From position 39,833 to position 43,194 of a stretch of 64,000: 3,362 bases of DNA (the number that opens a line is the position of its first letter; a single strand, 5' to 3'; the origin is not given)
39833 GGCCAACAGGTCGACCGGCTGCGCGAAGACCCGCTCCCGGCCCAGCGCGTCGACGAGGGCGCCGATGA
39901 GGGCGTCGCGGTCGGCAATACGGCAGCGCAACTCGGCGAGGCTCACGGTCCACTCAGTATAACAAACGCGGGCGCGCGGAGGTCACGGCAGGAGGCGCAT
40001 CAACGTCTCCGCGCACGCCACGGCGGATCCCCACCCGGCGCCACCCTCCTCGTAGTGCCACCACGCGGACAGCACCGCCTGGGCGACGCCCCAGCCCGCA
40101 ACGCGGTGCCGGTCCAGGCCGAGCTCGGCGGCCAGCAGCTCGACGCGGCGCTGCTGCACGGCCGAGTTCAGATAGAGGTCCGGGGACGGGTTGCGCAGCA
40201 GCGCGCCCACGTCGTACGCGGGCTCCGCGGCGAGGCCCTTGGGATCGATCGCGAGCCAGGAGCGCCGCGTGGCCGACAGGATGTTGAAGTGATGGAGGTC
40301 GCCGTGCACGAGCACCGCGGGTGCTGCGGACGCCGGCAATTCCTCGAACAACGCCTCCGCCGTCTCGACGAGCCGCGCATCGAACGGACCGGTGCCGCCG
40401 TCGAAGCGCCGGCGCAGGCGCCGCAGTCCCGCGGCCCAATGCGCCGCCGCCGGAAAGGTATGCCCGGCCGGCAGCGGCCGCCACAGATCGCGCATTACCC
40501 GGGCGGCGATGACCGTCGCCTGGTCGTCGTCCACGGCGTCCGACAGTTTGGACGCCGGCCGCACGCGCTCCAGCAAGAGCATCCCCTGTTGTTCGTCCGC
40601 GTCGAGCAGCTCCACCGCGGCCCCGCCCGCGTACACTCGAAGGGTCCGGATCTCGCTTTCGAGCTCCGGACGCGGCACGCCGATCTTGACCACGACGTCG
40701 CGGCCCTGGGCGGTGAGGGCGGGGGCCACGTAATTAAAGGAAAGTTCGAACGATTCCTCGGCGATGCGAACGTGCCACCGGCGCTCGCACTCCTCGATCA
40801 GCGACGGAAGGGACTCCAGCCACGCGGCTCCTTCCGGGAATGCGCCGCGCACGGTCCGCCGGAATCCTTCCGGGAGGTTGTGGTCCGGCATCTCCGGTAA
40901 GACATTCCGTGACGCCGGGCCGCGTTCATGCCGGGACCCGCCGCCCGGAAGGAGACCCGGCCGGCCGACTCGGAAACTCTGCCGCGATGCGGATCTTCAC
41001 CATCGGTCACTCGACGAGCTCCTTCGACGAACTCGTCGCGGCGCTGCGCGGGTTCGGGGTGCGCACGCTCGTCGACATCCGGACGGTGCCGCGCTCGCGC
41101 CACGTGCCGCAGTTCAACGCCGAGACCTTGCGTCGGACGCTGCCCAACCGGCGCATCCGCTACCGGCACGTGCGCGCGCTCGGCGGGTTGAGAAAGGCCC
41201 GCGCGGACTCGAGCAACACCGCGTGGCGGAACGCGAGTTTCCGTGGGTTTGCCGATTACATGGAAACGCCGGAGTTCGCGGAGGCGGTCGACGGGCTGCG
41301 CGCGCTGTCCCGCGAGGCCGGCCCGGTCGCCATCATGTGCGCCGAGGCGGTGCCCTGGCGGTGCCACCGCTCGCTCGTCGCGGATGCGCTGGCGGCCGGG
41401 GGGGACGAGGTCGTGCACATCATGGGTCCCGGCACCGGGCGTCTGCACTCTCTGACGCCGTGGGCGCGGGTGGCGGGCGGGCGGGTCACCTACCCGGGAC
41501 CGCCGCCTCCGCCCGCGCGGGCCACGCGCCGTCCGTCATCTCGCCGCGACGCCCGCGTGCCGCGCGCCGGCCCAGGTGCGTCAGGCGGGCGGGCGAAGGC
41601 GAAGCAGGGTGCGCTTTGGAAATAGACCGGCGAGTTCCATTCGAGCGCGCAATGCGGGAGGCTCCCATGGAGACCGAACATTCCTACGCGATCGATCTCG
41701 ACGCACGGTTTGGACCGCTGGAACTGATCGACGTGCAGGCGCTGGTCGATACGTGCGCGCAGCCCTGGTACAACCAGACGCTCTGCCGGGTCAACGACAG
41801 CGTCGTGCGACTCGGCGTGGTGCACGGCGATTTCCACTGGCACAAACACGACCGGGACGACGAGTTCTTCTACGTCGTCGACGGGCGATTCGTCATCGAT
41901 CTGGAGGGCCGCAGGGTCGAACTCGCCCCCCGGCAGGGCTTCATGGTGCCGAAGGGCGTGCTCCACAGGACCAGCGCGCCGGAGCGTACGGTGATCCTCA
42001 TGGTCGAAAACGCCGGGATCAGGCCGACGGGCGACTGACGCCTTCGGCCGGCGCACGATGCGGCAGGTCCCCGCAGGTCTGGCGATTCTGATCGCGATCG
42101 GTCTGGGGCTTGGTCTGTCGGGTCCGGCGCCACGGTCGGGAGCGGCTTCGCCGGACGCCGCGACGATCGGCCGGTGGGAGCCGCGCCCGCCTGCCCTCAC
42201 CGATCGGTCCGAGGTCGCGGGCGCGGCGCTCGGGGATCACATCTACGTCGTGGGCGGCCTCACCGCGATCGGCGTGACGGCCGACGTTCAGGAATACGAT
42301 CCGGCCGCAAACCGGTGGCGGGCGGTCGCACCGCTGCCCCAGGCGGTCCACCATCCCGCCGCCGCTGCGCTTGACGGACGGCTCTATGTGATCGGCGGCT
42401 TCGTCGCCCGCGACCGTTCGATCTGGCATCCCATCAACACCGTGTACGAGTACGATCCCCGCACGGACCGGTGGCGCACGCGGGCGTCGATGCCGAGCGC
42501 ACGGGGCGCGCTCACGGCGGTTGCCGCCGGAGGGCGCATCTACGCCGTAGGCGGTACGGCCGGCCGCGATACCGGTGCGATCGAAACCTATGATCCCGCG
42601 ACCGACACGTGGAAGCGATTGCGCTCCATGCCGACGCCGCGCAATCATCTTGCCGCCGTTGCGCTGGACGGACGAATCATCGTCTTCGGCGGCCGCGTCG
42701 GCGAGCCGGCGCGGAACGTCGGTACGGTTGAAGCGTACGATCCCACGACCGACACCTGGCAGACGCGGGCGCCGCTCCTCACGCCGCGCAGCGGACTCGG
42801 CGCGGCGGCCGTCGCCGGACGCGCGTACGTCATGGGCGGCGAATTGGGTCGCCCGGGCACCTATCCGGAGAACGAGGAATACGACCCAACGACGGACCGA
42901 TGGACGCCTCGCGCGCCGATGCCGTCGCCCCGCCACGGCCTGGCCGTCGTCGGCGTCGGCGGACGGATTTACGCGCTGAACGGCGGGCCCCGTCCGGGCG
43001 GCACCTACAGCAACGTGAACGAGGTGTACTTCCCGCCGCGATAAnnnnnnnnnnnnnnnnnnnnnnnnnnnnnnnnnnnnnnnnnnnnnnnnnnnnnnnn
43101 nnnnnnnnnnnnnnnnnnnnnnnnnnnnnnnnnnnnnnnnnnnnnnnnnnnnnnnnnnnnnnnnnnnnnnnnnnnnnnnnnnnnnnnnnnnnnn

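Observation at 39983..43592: Two aminoglycoside-modifying enzyme homologs (APH(6)-like and AAC(6')-Ib-like) in one accessory stretch of a high-GC environmental genome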

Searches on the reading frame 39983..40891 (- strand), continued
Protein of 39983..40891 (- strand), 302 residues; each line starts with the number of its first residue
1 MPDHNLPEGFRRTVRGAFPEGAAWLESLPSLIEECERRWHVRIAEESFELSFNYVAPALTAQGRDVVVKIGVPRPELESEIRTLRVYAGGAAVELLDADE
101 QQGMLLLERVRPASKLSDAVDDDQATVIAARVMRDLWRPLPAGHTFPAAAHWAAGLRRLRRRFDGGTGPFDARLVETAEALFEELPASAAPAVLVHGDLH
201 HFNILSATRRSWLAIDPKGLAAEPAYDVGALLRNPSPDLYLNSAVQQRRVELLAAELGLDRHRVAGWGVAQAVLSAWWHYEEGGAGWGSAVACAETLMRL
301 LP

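Call 68: fold_search(model_id=the predicted structure, library=pdb)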
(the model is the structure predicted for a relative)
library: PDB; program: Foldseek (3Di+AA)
matches with E <= 10: 1336; with E <= 0.001: 390
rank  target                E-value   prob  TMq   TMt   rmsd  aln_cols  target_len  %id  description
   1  4r7b_B                1.9e-09  1.00  0.64  0.67   4.8       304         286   14  Crystal structure of pneumococcal LicA in complex with choline (released 2015-08-12)
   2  1nd4_A                4.4e-09  1.00  0.53  0.61   5.5       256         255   20  Crystal structure of aminoglycoside-3'-phosphotransferase-IIa (released 2003-09-16)
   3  4r77_A                8.3e-09  1.00  0.63  0.67   4.9       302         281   15  Crystal structure of choline kinase LicA from Streptococcus pneumoniae (released 2015-08-12)
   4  9qoy_A                8.7e-09  1.00  0.52  0.59   5.5       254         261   22  Pseudomonas aeruginosa APH(3")-IIb - Wild Type (released 2026-04-08)
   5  7nb2_AAA              9.7e-09  1.00  0.59  0.53   6.5       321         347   11  Crystal structure of human choline alpha in complex with an inhibitor (released 2021-10-13)
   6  3i0o                  1.0e-08  1.00  0.51  0.48   7.6       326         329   12  Crystal Structure of Spectinomycin Phosphotransferase, APH(9)-Ia, in complex with ADP and Spectinomcyin (released 2010-01-19)
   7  4r77_B                1.3e-08  1.00  0.62  0.66   4.9       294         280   15  Crystal structure of choline kinase LicA from Streptococcus pneumoniae (released 2015-08-12)
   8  2ckq_B                1.4e-08  1.00  0.56  0.50   6.9       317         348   13  Crystal structure of Human Choline Kinase alpha 2 in complex with Phosphocholine (released 2006-10-04)
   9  8bi5_A                1.8e-08  1.00  0.61  0.53   6.3       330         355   12  Crystal structure of human Choline Kinase A in complex with UNC0737 (released 2023-11-15)
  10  8agy_A                1.8e-08  1.00  0.45  0.40  12.4       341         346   15  The Corramycin phosphotransferase in complex with Corramycin (released 2023-08-16)
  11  3g15_A                1.9e-08  1.00  0.58  0.51   6.7       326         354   12  Crystal structure of human choline kinase alpha in complex with hemicholinium-3 and ADP (released 2009-02-10)
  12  4da5_A                1.9e-08  1.00  0.56  0.49   7.5       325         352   13  Choline Kinase alpha acts through a double-displacement kinetic mechanism involving enzyme isomerisation, as determine (released 2013-04-17)
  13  3feg                  2.0e-08  1.00  0.59  0.54   6.2       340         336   14  Crystal structure of human choline kinase beta in complex with phosphorylated hemicholinium-3 and adenosine nucleotide (released 2008-12-23)
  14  3fi8                  2.1e-08  1.00  0.54  0.49   6.7       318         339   14  Crystal structure of choline kinase from Plasmodium Falciparum, PF14_0020 (released 2009-02-10)
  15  4r78                  2.5e-08  1.00  0.62  0.65   4.9       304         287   14  Crystal structure of LicA in complex with AMP (released 2015-08-12)
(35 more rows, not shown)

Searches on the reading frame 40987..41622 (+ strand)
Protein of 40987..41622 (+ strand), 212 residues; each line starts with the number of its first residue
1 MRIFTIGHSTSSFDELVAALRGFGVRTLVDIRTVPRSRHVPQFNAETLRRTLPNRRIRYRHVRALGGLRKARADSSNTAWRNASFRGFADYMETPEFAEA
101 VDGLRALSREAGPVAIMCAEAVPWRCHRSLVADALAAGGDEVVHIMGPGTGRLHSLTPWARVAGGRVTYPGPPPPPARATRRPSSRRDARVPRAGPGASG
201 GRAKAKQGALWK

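Call 3: search_protein_families(library=pfam, proteins=[window:40987-41622:+], max_evalue=0.01)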
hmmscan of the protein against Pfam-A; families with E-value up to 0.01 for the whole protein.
seq(212 aa): 2 families
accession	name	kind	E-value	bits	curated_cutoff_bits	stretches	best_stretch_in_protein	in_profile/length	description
PF04343.18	DUF488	-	4.3e-33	114.9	22.2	1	14-135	3-121/121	Domain of unknown function DUF488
PF22751.1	DUF488-N3a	-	5.3e-06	27.2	27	1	73-137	53-116/118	Active DUF488-N3 subclade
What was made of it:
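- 40987..41625 (+): DUF488 protein (212 aa). First gene of a co-directional DUF488-cupin-Kelch run; divergent from the kinase gene. PF04343 E 4e-33 (call 3).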

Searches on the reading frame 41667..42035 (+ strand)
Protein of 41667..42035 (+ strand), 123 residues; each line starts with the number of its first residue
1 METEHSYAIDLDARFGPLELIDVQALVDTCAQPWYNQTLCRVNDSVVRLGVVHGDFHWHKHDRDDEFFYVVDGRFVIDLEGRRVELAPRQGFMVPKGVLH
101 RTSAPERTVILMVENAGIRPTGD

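Call 3: search_protein_families(library=pfam, proteins=[window:41667-42035:+], max_evalue=0.01)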
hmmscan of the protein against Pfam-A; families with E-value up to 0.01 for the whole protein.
seq(123 aa): 2 families
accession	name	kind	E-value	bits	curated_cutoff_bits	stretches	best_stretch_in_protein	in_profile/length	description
PF07883.17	Cupin_2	-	3.5e-12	46.3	27.2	1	54-112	9-68/70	Cupin domain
PF02311.25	AraC_binding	-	0.00066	19.9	21.1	1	56-106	16-65/135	AraC-like ligand binding domain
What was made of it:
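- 41667..42038 (+): Cupin_2 protein (123 aa). PF07883 E 3.5e-12 (call 3).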

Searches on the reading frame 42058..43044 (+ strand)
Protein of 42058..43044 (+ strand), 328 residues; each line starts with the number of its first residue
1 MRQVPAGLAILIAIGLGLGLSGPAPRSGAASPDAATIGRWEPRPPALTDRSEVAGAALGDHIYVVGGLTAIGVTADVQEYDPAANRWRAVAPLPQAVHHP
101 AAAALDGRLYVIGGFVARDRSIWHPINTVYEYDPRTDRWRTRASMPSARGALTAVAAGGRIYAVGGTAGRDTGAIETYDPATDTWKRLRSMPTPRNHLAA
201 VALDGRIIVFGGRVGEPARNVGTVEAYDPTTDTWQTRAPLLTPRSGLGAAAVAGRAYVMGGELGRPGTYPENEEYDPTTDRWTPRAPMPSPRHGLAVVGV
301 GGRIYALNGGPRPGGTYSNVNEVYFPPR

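Call 3: search_protein_families(library=pfam, proteins=[window:42058-43044:+], max_evalue=0.01)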
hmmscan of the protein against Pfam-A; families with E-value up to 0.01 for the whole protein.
window:42058-43044:+ (328 aa): 11 families
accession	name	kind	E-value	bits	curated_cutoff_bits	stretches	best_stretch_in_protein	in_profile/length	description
PF01344.31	Kelch_1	-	4.3e-61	202.4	20.1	5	98-146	3-46/46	Kelch motif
PF24681.1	Kelch_KLHDC2_KLHL20_DRC7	-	4.9e-40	137.6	50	2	102-307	4-219/221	KLHDC2/KLHL20/DRC7 Kelch-repeats domain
PF13964.12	Kelch_6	-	8.9e-37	124.3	25.3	4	153-195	6-50/50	Kelch motif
PF25210.1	Kelch_FKB95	-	6.6e-34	118.2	70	3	146-282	30-162/268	FKB95, Kelch-repeats domain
PF13415.12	Kelch_3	-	2.2e-29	101.4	22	4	59-104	1-47/48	Galactose oxidase, central domain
PF07646.21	Kelch_2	-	3.7e-29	99.6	21.3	3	98-146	3-48/48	Kelch motif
PF13418.12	Kelch_4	-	8.5e-27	93.3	21.6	3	194-240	1-47/49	Galactose oxidase, central domain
PF24996.1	NANM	-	1.7e-24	86.8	45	2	54-167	12-125/350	N-acetylneuraminate epimerase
PF24981.1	Beta-prop_ATRN-LZTR1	-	9.1e-21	74.8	50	2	60-172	107-225/289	Attractin/LZTR1 beta-propeller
PF13854.13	Kelch_HCF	-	2.4e-06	27.5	113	0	140-221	176-266/345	Host cell factor, Kelch-repeats domain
PF07893.19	DUF1668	-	0.001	18.9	23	0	73-116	78-123/336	Protein of unknown function (DUF1668)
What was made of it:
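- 42058..43044 (+): Kelch beta-propeller protein (328 aa) with a hydrophobic, signal-like N-terminus. Its 3' end overlaps the GNAT 3' end by 40 nt (convergent genes). Kelch_1 E 4e-61, 5 repeats (call 3).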

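Call 4: search_protein_families(library=ncbifam, proteins=[window:42058-43044:+], max_evalue=0.01)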
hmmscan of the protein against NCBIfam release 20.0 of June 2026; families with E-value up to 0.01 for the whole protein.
window:42058-43044:+ (328 aa): 5 families
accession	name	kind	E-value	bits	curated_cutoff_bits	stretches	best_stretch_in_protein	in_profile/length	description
NF010730.0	PRK14131.1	subfamily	2.7e-22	79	416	2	54-167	41-156/384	N-acetylneuraminate epimerase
TIGR03547.1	muta_rot_YjhT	subfamily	6.5e-17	61.7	256.35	2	54-166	12-126/346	YjhT family mutarotase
TIGR03548.1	mutarot_permut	subfamily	2.6e-11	43.2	243.2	2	90-190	107-203/323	cyclically-permuted mutarotase family protein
NF052501.1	RdCuOxGlxASco2837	equivalog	7.2e-10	37.7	800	1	109-193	247-338/645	radical copper oxidase GlxA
NF008494.0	PRK11408.1-1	equivalog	0.0094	15.3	278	0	138-189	87-139/216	hypothetical protein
